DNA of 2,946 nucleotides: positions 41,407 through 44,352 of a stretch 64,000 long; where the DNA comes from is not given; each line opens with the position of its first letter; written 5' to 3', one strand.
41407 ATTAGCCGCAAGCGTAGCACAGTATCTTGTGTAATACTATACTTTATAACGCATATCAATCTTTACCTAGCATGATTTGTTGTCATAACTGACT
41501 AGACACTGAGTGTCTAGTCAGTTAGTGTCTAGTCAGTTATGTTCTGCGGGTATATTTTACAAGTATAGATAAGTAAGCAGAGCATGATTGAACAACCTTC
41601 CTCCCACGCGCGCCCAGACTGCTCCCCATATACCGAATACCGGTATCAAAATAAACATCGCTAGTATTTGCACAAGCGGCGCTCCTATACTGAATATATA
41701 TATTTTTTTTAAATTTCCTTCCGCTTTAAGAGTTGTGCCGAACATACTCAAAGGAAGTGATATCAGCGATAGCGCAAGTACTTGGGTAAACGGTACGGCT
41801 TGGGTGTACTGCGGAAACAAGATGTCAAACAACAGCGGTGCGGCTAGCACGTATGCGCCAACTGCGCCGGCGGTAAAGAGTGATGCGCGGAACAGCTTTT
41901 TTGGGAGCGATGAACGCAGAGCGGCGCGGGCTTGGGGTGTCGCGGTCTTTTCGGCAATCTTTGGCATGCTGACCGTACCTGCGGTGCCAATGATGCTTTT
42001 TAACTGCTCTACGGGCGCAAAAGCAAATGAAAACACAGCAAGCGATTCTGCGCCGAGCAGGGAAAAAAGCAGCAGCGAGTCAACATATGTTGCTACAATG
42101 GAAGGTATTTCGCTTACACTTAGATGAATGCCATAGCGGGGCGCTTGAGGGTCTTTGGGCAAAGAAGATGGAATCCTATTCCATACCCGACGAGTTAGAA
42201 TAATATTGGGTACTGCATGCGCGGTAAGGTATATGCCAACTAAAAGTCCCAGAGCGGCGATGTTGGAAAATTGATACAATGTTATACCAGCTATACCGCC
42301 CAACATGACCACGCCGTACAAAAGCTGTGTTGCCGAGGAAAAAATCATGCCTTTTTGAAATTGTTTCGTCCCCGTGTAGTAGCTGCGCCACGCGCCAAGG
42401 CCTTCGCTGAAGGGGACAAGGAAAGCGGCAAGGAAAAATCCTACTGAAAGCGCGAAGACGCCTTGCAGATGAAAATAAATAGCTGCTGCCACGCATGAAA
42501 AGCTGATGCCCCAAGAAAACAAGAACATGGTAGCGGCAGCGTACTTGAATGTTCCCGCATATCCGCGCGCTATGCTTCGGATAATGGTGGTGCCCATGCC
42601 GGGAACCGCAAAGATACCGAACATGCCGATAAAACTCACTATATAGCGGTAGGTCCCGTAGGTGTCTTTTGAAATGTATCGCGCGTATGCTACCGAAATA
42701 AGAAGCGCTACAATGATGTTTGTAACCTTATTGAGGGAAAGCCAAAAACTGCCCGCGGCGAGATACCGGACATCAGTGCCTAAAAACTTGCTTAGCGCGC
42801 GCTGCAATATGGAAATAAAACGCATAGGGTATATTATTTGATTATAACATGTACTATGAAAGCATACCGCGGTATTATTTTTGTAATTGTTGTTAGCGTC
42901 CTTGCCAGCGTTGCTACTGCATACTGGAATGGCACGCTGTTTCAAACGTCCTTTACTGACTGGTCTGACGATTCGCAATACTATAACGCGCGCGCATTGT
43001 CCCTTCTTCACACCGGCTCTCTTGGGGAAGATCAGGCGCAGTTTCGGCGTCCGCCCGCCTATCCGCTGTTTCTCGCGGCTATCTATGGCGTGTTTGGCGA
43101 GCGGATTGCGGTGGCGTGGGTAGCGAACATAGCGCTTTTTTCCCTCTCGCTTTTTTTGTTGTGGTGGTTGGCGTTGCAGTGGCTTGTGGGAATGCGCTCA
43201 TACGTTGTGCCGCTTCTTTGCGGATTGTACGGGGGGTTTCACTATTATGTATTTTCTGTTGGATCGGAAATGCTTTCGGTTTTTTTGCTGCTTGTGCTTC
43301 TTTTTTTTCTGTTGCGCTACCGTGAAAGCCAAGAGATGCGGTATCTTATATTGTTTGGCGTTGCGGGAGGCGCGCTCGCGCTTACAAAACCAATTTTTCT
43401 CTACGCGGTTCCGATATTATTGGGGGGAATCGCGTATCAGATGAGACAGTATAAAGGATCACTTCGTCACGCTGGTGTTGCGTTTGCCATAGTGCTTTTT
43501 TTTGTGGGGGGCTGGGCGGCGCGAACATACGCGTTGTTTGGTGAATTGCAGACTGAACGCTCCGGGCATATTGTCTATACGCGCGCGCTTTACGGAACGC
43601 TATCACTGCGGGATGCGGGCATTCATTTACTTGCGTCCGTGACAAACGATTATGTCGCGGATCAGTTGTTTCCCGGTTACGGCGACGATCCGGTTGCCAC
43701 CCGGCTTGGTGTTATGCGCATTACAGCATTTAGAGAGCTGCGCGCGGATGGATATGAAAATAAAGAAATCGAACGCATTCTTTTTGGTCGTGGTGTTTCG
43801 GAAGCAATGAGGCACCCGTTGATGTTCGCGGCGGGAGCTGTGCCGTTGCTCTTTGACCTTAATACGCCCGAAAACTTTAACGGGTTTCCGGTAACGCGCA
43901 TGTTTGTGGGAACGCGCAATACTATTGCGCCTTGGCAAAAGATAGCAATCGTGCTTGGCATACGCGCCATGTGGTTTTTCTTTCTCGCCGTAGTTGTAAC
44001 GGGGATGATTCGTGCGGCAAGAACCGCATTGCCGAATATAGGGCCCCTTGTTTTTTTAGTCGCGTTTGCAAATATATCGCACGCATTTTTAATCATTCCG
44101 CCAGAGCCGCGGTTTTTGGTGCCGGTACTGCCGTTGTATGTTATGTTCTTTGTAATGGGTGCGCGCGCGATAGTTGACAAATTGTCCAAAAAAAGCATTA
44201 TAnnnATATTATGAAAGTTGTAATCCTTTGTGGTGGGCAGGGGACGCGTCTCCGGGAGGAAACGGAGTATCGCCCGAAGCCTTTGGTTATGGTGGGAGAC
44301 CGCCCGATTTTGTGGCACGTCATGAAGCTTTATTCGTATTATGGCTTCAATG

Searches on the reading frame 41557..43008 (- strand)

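Call 27: search_protein_families(library=pfam, proteins=[window:41557-43008:-], max_evalue=0.001)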
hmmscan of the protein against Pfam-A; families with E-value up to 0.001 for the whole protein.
window:41557-43008:- (483 aa): 1 family
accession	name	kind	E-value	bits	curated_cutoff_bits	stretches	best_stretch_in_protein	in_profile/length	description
PF01943.22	Polysacc_synt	-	9.6e-16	58.5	28.2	1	84-353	2-272/274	Polysaccharide biosynthesis protein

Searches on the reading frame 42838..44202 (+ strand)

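Call 27: search_protein_families(library=pfam, proteins=[window:42838-44202:+], max_evalue=0.001)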
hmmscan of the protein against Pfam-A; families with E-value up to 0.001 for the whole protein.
window:42838-44202:+ (455 aa): 1 family
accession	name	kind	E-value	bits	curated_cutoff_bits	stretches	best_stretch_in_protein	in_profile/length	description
PF13231.12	PMT_2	-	4e-06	27.6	26.1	1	71-222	2-155/160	Dolichyl-phosphate-mannose-protein mannosyltransferase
